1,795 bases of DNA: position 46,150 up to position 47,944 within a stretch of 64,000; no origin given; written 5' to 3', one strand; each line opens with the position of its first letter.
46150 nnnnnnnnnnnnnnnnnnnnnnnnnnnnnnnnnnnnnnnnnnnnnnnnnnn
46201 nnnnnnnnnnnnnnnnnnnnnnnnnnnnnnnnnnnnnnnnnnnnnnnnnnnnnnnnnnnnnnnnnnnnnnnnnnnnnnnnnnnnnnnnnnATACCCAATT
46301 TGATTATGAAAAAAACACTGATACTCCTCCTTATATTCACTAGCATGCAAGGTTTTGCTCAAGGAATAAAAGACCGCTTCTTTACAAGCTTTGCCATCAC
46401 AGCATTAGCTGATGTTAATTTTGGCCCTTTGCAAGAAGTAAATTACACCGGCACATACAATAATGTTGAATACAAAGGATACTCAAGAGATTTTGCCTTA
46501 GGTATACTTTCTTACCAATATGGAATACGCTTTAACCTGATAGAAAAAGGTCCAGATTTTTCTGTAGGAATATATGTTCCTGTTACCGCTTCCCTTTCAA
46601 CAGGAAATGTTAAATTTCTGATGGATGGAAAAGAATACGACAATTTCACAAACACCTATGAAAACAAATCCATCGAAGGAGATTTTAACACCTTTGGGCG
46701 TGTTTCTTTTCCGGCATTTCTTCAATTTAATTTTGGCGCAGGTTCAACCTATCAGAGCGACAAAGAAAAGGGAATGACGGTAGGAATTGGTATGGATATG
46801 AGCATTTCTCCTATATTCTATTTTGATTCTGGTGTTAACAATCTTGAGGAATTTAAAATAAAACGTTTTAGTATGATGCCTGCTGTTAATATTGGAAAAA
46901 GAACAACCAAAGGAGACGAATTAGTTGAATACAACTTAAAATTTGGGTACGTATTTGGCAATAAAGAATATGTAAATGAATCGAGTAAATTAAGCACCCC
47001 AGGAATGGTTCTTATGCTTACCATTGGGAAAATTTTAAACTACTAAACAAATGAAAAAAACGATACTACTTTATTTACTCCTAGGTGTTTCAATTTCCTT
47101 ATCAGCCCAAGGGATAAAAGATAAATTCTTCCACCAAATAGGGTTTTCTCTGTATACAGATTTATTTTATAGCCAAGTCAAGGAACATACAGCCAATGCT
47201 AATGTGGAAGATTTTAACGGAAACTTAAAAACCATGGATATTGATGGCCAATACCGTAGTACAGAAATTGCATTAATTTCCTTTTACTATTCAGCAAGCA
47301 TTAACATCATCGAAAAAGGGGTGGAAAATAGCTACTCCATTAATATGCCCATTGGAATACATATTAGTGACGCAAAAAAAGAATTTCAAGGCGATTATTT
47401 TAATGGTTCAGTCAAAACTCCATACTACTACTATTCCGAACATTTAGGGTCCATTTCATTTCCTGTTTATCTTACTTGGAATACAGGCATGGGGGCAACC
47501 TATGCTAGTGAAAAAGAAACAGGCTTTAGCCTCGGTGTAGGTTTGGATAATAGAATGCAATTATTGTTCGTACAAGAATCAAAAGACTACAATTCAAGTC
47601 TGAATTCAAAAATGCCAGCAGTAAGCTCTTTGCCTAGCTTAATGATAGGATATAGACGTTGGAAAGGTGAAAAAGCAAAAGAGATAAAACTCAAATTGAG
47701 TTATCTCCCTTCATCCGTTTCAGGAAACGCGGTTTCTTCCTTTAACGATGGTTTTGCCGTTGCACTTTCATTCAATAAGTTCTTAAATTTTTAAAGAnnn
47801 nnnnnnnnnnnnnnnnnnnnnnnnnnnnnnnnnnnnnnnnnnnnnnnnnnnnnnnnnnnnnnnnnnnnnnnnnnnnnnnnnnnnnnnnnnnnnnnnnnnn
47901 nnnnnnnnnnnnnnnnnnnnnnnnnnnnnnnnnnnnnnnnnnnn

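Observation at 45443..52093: Self-contained five-gene operon: three small beta-barrel paralogues plus an active and an inactive transglutaminase-like protein pair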

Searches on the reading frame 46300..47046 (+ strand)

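Call 3: search_protein_families(library=pfam, proteins=[window:46300-47046:+], max_evalue=1)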
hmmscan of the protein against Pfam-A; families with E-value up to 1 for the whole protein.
window:46300-47046:+ (248 aa): 1 family
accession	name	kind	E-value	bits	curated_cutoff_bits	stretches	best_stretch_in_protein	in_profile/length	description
PF00622.36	SPRY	-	0.036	14.6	26.3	1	148-199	56-109/121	SPRY domain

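Call 4: search_protein_families(library=ncbifam, proteins=[window:46300-47046:+], max_evalue=1)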
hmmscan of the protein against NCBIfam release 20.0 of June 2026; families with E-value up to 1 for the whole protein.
window:46300-47046:+ (248 aa): 0 families

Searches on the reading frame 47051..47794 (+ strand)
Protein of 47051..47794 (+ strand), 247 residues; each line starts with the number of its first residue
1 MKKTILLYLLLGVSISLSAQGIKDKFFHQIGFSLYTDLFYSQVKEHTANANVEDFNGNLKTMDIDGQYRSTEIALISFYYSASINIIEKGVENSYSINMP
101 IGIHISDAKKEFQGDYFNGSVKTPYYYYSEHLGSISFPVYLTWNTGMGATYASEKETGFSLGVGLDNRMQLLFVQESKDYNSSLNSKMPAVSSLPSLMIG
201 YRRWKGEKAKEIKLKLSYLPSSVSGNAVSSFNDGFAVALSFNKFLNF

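Call 3: search_protein_families(library=pfam, proteins=[window:47051-47794:+], max_evalue=1)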
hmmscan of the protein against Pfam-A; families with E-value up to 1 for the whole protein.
window:47051-47794:+ (247 aa): 1 family
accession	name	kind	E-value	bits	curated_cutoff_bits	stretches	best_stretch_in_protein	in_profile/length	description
PF13568.12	OMP_b-brl_2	-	0.00076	20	27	1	58-185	21-141/175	Outer membrane protein beta-barrel domain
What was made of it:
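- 47051..47794 (+): g3: small beta-barrel paralogue (247 aa). This is the one modelled by AlphaFold2. There is a weak OMP_b-brl_2 hit of 20 bits, below the cut-off of 27 (call 3).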

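Call 4: search_protein_families(library=ncbifam, proteins=[window:47051-47794:+], max_evalue=1)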
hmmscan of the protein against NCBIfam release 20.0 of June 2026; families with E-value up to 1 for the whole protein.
window:47051-47794:+ (247 aa): 1 family
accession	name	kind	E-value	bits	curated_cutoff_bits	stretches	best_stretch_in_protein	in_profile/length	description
NF049893.1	spr0155_permease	equivalog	0.12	12.7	120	1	1-62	1-62/165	ABC transporter permease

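Call 11: find_homologous_proteins(query=window:47051-47794:+, max_evalue=0.001)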
Query window:47051-47794:+ (247 aa): 7 proteins with E <= 0.001 among 907 candidates.
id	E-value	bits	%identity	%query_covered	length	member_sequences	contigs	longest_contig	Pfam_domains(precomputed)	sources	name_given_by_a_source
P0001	8.8e-142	488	91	100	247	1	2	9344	-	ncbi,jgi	jgi:hypothetical protein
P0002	6.8e-126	436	80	100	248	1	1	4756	-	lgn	-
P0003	4.7e-123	427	100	79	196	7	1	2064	-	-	-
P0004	3.2e-122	424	81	100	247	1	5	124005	-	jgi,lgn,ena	-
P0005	2.4e-75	271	87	60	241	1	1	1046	-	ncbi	-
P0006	1.6e-63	232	46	100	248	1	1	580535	-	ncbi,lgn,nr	ncbi:MAG: hypothetical protein CFE21_10320 [Bacteroidetes bacterium B1(2017)]|nr:MAG: hypothetical p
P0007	3.4e-49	185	42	100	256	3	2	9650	-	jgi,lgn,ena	-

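Call 22: predict_structure(alignment_id=A2)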
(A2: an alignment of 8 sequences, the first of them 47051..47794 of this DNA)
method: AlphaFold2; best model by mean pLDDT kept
length: 247 residues; sequences in the alignment: 8
mean_pLDDT: 82.1   pTM: 0.77
mean pLDDT of the five models: 82.1, 76.3, 75.6, 75.5, 74.9
residues with pLDDT >= 90: 102; 70-90: 97; 50-70: 33; < 50: 15
segments of 3 or more residues with pLDDT < 50: 1-4, 12-20
pLDDT, mean of each block of 10 residues (from residue 1): 49 45 79 91 86 80 86 92 91 94 88 82 83 90 94 91 93 57 67 94 89 94 65 90 82
secondary structure, 60 per line:
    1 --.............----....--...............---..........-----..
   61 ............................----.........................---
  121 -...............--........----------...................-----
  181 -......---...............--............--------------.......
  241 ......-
elements in order: H3-15 H20-23 E26-40 E44-53 E59-88 E93-117 E122-136 E139-146 E157-175 H182-187 E191-205 E208-219 E234-246
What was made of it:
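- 47051..47794 (+): The model has pLDDT 82.1 and is all-beta with roughly 12 strands (call 22).
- On Outer-membrane beta-barrel protein - g1, g2, g3: The AF2 model has pLDDT 82.1 and pTM 0.77 and is all-beta (call 22).
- The strand count estimated from DSSP is about 12 (call 22).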

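Call 23: search_protein_representatives(alignment_id=A2)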
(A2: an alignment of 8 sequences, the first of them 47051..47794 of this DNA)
Query: 8 sequences, 252 profile positions. Proteins with E-value up to 0.001 (for the whole library): 330; up to 1e-10: 132; up to 1e-30: 13. The best 150 are listed.
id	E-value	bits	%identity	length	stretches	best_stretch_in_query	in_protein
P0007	4.5e-103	360.5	-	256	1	2-252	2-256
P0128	3.5e-87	308.5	-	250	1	3-252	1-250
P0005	4.5e-65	236.0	-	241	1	3-152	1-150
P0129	6.1e-62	225.8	-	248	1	1-252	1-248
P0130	1.1e-58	215.1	-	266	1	1-252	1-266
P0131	9.5e-55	202.2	-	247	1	2-252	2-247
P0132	1.4e-52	195.1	-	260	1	9-252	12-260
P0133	1.1e-51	192.2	-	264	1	7-252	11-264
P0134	8.3e-46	172.9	-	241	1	3-252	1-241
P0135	2.6e-41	158.2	-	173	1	85-252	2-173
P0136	3.2e-41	157.9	-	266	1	1-250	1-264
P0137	3.3e-33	131.7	-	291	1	3-252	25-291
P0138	9.1e-31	123.7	-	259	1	9-238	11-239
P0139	4.1e-30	121.5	-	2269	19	81-140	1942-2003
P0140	6.6e-30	120.8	-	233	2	139-246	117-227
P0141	2.1e-29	119.2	-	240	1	1-252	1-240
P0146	2.3e-24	102.7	-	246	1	3-252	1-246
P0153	8.1e-21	91.1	-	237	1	3-252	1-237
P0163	7.6e-19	84.6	-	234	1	2-252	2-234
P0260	1.4e-10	57.6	-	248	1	11-245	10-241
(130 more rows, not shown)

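Call 27: fold_search(model_id=the predicted structure, library=pdb)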
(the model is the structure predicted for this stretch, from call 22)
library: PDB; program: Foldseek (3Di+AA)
matches with E <= 10: 658; with E <= 0.001: 3
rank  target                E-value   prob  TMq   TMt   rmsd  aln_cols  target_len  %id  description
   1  9nh1_A                4.0e-04  1.00  0.35  0.34  12.9       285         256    8  In situ cryo-EM structure of porin I of the Legionella Dot/Icm T4SS machine (released 2025-09-17)
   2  9nh1_C                5.1e-04  0.89  0.23  0.23  19.3       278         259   10  In situ cryo-EM structure of porin I of the Legionella Dot/Icm T4SS machine (released 2025-09-17)
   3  9nh1_B                8.8e-04  0.51  0.17  0.16  20.1       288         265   10  In situ cryo-EM structure of porin I of the Legionella Dot/Icm T4SS machine (released 2025-09-17)
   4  9a2m_MODEL_1_A        1.1e-03  1.00  0.30  0.23  13.4       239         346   13  Model of E. coli OmpA by in-cell photo-crosslinking MS and deep learning (released 2023-02-24)
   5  1bxw                  1.4e-03  1.00  0.31  0.41  11.2       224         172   12  OUTER MEMBRANE PROTEIN A (OMPA) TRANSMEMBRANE DOMAIN (released 1998-10-14)
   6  9fzd_A                3.0e-03  0.75  0.21  0.27  23.0       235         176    8  Structure of OmpA-long in complex with nanobody Nb39 (released 2024-07-17)
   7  9nh2_A                3.1e-03  0.99  0.33  0.36   9.7       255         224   11  In situ cryo-EM structure of porin III of the Legionella Dot/Icm T4SS machine (released 2025-09-17)
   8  2ge4_MODEL_1_A        5.9e-03  0.94  0.26  0.33  15.6       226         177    7  High-resolution solution structure of outer membrane protein A transmembrane domain (released 2006-04-11)
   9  2r89_A                7.6e-03  0.16  0.16  0.12  17.6       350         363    7  Crystal structure of the long-chain fatty acid transporter FadL mutant delta N3 (released 2008-09-23)
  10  4dcb_A                8.3e-03  0.92  0.33  0.30  13.6       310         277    7  Y. pestis Plasminogen Activator Pla in Complex with Human Plasminogen Activation Loop Peptide ALP11 (released 2012-06-06)
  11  2x27                  8.8e-03  0.98  0.34  0.39  10.7       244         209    8  Crystal structure of the outer membrane protein OprG from Pseudomonas aeruginosa (released 2010-12-15)
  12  3pgs_B                8.8e-03  0.18  0.17  0.11  20.6       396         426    7  Phe3Gly mutant of EcFadL (released 2011-05-25)
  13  3qrc_A                1.0e-02  0.51  0.19  0.27  21.2       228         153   10  The crystal structure of Ail, the attachment invasion locus protein of Yersinia pestis, in complex with the heparin an (released 2011-11-23)
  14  2r4l_B                1.1e-02  0.63  0.26  0.17  15.8       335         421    9  Crystal structure of the long-chain fatty acid transporter FadL mutant P34A (released 2008-09-16)
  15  2x56                  1.3e-02  0.93  0.33  0.30  13.4       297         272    8  Yersinia Pestis Plasminogen Activator Pla (Native) (released 2010-07-28)
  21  3aeh_A                2.0e-02  0.57  0.27  0.25  20.6       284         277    8  Integral membrane domain of autotransporter Hbp (released 2010-07-07)
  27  2qom_A                2.7e-02  0.35  0.22  0.21  17.1       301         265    9  The crystal structure of the E.coli EspP autotransporter Beta-domain. (released 2007-11-13)
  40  4mee                  4.6e-02  0.21  0.23  0.20  26.3       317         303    8  Crystal structure of the transport unit of the autotransporter AIDA-I from Escherichia coli (released 2014-06-04)
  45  1uyn                  6.5e-02  0.47  0.27  0.25  17.8       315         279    8  Translocator domain of autotransporter NalP from Neisseria meningitidis (released 2004-03-18)
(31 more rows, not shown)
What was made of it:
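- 47051..47794 (+): Its best Foldseek PDB matches are outer-membrane barrels (call 27).
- On Outer-membrane beta-barrel protein - g1, g2, g3: Nearly all of the top 50 Foldseek matches are outer-membrane barrels, but with low TM of 0.2-0.35 (call 27).
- Closest known: Small outer-membrane beta-barrels. Same: A signal peptide, an all-beta model, a C-terminal aromatic residue, and a best structural neighbourhood made up of outer-membrane barrels (calls 22, 27).
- Foldseek TM-scores of the barrel model against solved barrels are low (0.3-0.4, call 27). Autotransporter beta-domains (3aeh, 2qom, 1uyn, 4mee) are among the weak Foldseek matches (call 27). All Foldseek matches are weak (TM 0.17-0.35), and OmpA- and OmpW-type 8-stranded barrels score equally well (call 27). 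The model resembles generic small outer-membrane barrels (call 27).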

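Call 29: find_related_loci(query=A2, collection=genome_contigs, flank=10000)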
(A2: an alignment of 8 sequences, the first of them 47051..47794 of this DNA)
Query A2 (247 aa) in genome_contigs; peptide patterns used: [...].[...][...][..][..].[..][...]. (x = any residue, [..] = any of these).
42 stretches matched a pattern; 1 encode a relative of the query (tblastn E <= 1e-3); 1 distinct loci.
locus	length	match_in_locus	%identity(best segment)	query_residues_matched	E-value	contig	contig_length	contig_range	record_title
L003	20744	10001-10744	46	1-247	4e-71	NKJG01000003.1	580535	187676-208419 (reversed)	MAG: Bacteroidetes bacterium B1(2017) isolate B1 NODE_26, whole genome shotgun sequence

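Call 30: find_encoding_contigs(protein=P0141, flank=8000, max_places=3)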
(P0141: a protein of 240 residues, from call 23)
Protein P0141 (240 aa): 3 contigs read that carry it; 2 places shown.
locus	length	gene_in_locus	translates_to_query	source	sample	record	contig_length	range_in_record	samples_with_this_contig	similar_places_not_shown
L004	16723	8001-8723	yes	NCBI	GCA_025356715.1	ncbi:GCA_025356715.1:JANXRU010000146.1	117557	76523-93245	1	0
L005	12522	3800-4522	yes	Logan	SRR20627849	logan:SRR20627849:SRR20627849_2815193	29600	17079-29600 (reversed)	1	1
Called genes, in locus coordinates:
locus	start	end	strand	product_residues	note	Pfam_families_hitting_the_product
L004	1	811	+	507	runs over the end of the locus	PF03321:GH3, PF23571:GH3_M, PF23572:GH3_C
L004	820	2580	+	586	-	PF07719:TPR_2 (faint), PF07676:PD40 (faint), PF00691:OmpA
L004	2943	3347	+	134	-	PF10543:ORF6N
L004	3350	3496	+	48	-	-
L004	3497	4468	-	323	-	PF00348:polyprenyl_synt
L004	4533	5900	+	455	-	PF18073:Zn_ribbon_LapB, PF13481:AAA_25, PF03796:DnaB_C (faint), PF06745:ATPase, PF23442:DUF7125 (faint), PF13479:AAA_24 (faint), PF13541:ChlI, PF05362:Lon_C (weak)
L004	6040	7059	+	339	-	PF04055:Radical_SAM, PF13353:Fer4_12 (faint), PF13186:SPASM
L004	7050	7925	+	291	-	-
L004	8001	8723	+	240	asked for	-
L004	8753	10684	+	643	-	PF01841:Transglut_core (weak)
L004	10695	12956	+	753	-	PF12969:DUF3857 (weak)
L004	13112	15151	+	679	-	PF03571:Peptidase_M49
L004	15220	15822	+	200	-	PF13505:OMP_b-brl, PF13568:OMP_b-brl_2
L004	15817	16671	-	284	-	-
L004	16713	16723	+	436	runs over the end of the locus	-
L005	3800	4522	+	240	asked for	-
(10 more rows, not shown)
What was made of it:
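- GCA_025356715, with 2 barrels behind a radical-SAM gene (call 30);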

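Call 32: find_encoding_contigs(protein=P0163, flank=7000, max_places=2)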
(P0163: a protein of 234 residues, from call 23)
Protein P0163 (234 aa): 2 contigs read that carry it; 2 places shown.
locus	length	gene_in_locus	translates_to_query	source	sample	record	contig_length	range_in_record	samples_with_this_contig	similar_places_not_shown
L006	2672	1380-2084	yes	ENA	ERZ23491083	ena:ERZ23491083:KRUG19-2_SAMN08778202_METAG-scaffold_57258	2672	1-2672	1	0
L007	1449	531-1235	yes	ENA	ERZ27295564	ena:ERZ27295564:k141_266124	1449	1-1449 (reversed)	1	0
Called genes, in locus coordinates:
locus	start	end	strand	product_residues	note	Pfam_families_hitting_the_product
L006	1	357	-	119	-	?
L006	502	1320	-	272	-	PF01048:PNP_UDP_1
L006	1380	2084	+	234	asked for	-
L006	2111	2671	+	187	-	?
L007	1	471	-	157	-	?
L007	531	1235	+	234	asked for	-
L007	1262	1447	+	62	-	?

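Call 33: find_encoding_contigs(protein=P0153, flank=7000, max_places=2)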
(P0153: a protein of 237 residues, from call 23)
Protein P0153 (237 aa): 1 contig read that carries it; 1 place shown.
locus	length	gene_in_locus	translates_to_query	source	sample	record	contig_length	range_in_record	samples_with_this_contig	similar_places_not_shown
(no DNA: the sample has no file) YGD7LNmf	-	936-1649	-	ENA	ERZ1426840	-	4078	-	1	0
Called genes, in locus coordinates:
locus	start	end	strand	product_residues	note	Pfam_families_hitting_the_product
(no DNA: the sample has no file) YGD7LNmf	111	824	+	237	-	-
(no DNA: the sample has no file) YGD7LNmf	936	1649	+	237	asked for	-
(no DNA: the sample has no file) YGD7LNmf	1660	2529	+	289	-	-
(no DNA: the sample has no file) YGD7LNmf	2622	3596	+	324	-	-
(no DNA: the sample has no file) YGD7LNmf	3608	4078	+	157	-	?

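Call 34: find_encoding_contigs(protein=P0260, flank=7000, max_places=2)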
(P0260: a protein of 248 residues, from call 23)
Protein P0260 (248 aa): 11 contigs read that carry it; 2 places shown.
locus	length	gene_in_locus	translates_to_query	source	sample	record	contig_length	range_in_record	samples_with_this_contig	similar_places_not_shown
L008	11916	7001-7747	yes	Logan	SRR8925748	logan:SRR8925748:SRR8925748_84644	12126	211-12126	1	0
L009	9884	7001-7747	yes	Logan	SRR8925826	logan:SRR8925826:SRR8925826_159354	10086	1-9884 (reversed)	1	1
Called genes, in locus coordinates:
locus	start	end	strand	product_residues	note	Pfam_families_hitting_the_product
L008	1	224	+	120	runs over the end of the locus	PF08378:NERD, PF02021:UPF0102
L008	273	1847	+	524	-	PF01479:S4, PF00849:PseudoU_synth_2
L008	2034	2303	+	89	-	PF00312:Ribosomal_S15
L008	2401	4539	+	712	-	PF01138:RNase_PH, PF03725:RNase_PH_C, PF03726:PNPase (weak), PF01138:RNase_PH, PF00013:KH_1, PF00575:S1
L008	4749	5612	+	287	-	PF00140:Sigma70_r1_2, PF04542:Sigma70_r2, PF04539:Sigma70_r3, PF08281:Sigma70_r4_2 (faint), PF04545:Sigma70_r4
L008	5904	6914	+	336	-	PF01551:Peptidase_M23, PF01476:LysM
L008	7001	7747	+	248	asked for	-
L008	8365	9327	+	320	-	PF01370:Epimerase, PF04321:RmlD_sub_bind, PF16363:GDP_Man_Dehyd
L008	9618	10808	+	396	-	PF00155:Aminotran_1_2, PF01212:Beta_elim_lyase (weak)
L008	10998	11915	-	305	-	?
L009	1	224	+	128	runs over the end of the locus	PF08378:NERD, PF02021:UPF0102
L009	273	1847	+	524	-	PF01479:S4, PF00849:PseudoU_synth_2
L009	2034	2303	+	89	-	PF00312:Ribosomal_S15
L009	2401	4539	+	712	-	PF01138:RNase_PH, PF03725:RNase_PH_C, PF03726:PNPase (weak), PF01138:RNase_PH, PF00013:KH_1, PF00575:S1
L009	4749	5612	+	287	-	PF00140:Sigma70_r1_2, PF04542:Sigma70_r2, PF04539:Sigma70_r3, PF08281:Sigma70_r4_2 (faint), PF04545:Sigma70_r4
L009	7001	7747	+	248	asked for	-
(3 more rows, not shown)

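Call 58: find_encoding_contigs(protein=P0132, flank=6000, max_places=1)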
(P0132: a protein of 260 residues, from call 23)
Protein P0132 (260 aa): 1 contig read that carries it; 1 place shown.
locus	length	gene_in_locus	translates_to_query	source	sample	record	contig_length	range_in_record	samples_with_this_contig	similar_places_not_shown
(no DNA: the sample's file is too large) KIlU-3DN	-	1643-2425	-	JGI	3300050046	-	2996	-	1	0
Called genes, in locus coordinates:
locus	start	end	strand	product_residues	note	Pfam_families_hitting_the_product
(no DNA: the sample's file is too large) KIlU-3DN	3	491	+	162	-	?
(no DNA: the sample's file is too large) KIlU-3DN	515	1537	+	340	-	PF04055:Radical_SAM, PF13353:Fer4_12 (faint), PF13186:SPASM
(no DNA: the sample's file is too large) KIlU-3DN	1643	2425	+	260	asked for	-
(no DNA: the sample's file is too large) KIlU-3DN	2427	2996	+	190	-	?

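Call 59: find_encoding_contigs(protein=P0136, flank=6000, max_places=1)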
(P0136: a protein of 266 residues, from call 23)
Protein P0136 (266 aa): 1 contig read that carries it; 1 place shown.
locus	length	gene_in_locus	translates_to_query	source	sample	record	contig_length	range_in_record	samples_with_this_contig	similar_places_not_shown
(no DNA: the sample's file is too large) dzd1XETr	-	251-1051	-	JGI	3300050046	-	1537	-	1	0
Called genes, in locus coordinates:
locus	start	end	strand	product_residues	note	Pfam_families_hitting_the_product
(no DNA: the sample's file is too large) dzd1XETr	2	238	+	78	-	?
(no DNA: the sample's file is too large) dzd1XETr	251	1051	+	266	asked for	-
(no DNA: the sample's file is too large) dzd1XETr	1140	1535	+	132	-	?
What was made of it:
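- Tried and rejected: Several barrel relatives lie on contigs that were too short or had no DNA available (calls 32, 33, 58, 59).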

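Call 60: find_encoding_contigs(protein=P0146, flank=6000, max_places=1)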
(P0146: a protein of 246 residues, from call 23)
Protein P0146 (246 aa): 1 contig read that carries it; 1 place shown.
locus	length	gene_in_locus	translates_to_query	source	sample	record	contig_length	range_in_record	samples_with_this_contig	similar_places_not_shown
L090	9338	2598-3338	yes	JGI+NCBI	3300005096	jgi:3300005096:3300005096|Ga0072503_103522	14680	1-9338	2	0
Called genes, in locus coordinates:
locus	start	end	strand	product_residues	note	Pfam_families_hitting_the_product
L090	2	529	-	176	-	?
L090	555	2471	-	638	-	PF01841:Transglut_core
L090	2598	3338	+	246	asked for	-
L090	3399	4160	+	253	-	-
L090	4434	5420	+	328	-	PF01144:CoA_trans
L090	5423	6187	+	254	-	PF01144:CoA_trans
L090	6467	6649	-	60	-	-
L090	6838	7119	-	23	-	-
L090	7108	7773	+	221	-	-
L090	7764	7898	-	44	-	-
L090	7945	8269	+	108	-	-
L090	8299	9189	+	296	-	-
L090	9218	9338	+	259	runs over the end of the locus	PF13483:Lactamase_B_3, PF12706:Lactamase_B_2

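Call 68: search_protein_families(library=pfam, alignment_id=A3, max_evalue=0.01)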
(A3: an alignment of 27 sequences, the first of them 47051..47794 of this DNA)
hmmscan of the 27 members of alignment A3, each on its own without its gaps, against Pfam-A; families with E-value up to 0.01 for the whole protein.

A. member 1, window:47051-47794:+ (247 aa): 1 family
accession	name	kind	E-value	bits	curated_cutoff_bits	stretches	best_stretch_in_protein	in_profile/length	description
PF13568.12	OMP_b-brl_2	-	0.00076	20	27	1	58-185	21-141/175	Outer membrane protein beta-barrel domain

B. families by the number of members that match (of 27 scanned): 3 families
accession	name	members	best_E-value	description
PF13505.12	OMP_b-brl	2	0.00052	Outer membrane protein beta-barrel domain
PF13568.12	OMP_b-brl_2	1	0.00076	Outer membrane protein beta-barrel domain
PF12866.13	DUF3823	1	0.0072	Protein of unknown function (DUF3823) N-terminal domain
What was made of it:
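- On Outer-membrane beta-barrel protein - g1, g2, g3: NCBIfam gives nothing (calls 3, 4, 68).
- On Autotransporter / two-partner secretion: The barrels are separate polypeptides of about 230 mature residues, with no POTRA, Autotransporter or ShlB Pfam hit (calls 3, 68).
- Closest known: Small outer-membrane beta-barrels. Different: No Pfam or NCBIfam model reaches its cut-off (calls 3, 4, 68).
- Pfam OMP models are hit only below their cut-offs (calls 3, 68).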
